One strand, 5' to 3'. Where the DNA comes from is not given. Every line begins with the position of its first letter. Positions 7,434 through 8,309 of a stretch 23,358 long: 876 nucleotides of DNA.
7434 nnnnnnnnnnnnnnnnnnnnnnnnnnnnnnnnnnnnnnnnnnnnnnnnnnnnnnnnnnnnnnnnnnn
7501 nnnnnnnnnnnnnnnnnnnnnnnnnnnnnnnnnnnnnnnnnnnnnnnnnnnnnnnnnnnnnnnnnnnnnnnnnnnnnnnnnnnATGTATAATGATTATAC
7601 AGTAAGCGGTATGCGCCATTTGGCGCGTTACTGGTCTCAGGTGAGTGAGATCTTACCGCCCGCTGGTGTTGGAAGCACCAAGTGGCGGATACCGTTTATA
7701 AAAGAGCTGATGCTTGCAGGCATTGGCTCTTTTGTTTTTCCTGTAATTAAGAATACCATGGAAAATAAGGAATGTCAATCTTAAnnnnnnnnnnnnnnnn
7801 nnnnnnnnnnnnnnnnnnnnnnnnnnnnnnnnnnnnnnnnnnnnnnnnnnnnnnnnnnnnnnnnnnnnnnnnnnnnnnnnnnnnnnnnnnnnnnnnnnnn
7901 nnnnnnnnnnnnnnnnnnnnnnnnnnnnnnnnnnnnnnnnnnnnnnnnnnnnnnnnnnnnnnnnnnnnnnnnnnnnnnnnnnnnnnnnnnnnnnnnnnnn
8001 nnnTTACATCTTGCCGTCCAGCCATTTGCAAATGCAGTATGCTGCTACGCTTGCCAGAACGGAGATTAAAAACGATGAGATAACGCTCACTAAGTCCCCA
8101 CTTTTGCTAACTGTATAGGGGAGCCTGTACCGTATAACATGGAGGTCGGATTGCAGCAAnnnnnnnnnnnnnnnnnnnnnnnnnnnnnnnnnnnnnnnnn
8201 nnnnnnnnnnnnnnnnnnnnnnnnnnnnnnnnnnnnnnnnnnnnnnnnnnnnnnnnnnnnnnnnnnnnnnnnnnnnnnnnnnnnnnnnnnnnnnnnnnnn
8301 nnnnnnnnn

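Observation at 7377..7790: rep leader resembles antisense-RNA-controlled attenuation systems: consensus divergent promoter, about 140-nt terminated RNA, and an intrinsic terminator just before the rep RBS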

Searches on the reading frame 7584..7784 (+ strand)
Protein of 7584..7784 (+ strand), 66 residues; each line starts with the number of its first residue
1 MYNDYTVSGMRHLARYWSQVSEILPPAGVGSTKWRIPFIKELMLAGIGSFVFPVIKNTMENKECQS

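Call 11: search_protein_families(library=ncbifam, proteins=[window:7584-7784:+], max_evalue=0.1)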
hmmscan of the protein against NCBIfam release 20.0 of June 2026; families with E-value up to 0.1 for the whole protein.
window:7584-7784:+ (66 aa): 0 families

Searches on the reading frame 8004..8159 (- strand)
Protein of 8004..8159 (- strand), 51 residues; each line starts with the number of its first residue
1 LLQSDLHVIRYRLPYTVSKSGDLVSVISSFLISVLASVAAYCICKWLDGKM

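Call 11: search_protein_families(library=ncbifam, proteins=[window:8004-8159:-], max_evalue=0.1)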
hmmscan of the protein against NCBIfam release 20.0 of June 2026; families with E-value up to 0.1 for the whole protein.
window:8004-8159:- (51 aa): 1 family
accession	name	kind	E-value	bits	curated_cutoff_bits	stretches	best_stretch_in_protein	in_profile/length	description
NF047374.1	CD_typeI_toxin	equivalog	0.037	14.4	60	1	28-45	2-23/51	type I toxin-antitoxin system toxin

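Call 44: search_protein_families(library=phrogs, proteins=[window:8004-8159:-], max_evalue=0.01)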
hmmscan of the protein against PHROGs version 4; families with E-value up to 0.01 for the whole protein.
window:8004-8159:- (51 aa): 0 families
